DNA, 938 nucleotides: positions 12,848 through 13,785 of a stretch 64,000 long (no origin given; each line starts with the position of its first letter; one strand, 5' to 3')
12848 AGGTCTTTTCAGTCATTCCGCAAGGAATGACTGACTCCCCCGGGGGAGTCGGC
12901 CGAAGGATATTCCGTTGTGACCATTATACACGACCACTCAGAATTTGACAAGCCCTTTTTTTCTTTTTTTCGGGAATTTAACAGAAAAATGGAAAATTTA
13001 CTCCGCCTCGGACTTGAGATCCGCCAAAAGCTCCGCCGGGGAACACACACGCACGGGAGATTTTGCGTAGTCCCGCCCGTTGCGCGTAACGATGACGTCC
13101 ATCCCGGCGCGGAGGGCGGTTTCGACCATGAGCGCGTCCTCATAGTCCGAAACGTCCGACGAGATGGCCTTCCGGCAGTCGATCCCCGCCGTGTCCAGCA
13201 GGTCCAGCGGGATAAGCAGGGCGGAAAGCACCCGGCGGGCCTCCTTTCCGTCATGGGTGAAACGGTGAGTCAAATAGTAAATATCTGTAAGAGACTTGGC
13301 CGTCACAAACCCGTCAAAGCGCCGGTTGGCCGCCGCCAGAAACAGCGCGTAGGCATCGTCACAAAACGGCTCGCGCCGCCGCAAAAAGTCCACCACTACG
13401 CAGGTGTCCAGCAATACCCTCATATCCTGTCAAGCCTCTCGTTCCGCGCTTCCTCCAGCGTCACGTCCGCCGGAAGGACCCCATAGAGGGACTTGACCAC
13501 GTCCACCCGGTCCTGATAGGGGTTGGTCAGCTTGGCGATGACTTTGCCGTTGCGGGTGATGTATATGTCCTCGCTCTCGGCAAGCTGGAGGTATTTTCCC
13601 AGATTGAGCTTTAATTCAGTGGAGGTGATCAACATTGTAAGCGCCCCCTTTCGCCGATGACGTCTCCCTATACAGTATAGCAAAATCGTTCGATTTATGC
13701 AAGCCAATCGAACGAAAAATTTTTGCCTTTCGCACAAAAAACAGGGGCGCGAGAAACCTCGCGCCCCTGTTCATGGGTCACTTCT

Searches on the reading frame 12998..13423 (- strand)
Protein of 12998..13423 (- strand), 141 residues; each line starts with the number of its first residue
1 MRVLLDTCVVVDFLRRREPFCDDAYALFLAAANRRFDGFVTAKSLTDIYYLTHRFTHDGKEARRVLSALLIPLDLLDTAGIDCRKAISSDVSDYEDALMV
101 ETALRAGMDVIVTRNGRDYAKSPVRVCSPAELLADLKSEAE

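Call 68: search_protein_families(library=pfam, proteins=[window:12998-13423:-], max_evalue=0.001)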
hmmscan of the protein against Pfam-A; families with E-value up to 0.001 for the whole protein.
window:12998-13423:- (141 aa): 2 families
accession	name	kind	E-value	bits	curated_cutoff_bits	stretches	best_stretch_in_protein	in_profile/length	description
PF13470.12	PIN_3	-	3.6e-22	79.8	27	1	2-115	1-113/115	PIN domain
PF01850.27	PIN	-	8.8e-06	26.8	23.6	1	3-117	1-113/120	PIN domain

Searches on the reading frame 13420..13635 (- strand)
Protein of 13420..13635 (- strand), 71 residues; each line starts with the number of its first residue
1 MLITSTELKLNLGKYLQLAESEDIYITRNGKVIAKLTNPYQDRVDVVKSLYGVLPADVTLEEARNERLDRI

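Call 68: search_protein_families(library=pfam, proteins=[window:13420-13635:-], max_evalue=0.001)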
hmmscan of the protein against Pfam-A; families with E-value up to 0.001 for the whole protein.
window:13420-13635:- (71 aa): 1 family
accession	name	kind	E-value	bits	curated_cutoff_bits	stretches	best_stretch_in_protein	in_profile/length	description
PF02604.26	PhdYeFM_antitox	-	1.2e-05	25.5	29.8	1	3-37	4-40/74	Antitoxin Phd_YefM, type II toxin-antitoxin system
